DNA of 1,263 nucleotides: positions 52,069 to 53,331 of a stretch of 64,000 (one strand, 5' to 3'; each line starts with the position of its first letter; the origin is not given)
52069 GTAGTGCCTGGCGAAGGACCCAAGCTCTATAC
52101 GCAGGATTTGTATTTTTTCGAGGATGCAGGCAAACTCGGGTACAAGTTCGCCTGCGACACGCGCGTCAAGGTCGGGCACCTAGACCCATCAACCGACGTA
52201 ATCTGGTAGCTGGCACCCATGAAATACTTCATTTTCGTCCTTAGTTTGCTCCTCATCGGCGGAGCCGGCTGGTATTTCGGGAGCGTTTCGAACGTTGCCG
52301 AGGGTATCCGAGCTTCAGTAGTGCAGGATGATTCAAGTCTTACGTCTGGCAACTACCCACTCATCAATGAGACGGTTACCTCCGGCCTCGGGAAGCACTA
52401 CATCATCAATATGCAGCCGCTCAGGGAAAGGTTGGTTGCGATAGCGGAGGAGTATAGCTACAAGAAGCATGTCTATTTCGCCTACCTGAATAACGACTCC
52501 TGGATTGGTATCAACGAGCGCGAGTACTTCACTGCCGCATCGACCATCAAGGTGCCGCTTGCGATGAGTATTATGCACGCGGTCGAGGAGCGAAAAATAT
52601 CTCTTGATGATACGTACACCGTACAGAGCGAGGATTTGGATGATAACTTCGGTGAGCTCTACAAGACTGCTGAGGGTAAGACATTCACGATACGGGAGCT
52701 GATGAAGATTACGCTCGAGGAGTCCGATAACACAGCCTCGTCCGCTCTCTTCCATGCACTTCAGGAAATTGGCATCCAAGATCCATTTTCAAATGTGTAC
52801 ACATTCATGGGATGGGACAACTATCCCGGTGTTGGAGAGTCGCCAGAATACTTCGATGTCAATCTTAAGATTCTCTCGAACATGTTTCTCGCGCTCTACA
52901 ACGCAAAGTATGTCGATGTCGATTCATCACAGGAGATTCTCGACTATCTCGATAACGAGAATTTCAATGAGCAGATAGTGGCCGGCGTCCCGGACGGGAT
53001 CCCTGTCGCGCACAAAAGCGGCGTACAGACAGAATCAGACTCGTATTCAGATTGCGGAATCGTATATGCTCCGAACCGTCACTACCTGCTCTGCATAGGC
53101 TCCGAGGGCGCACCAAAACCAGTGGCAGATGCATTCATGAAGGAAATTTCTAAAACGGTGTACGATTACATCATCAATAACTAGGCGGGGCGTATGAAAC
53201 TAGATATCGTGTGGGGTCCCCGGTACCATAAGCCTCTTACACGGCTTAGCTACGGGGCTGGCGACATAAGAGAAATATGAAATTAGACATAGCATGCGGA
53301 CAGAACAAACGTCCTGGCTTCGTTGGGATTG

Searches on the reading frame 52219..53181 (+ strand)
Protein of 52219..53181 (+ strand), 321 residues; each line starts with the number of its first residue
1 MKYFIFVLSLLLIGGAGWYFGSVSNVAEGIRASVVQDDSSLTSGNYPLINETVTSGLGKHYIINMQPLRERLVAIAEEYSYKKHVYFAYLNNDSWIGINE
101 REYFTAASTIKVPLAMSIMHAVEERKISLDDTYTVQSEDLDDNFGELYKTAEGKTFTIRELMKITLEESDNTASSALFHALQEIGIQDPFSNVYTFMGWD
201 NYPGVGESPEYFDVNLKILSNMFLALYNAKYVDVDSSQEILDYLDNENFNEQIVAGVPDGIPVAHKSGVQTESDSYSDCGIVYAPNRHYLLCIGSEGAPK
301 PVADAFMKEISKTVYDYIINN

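Call 15: search_protein_families(library=pfam, proteins=[window:52219-53181:+], max_evalue=0.001)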
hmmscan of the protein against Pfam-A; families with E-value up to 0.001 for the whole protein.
window:52219-53181:+ (321 aa): 3 families
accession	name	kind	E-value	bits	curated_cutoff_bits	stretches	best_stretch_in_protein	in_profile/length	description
PF13354.11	Beta-lactamase2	-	7.9e-38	130.4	22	1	85-293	2-212/214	Beta-lactamase enzyme family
PF00144.29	Beta-lactamase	-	3.9e-05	23.4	27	1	86-175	32-113/329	Beta-lactamase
PF00768.25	Peptidase_S11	-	0.00081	19.4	27.6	0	100-179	31-113/239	D-alanyl-D-alanine carboxypeptidase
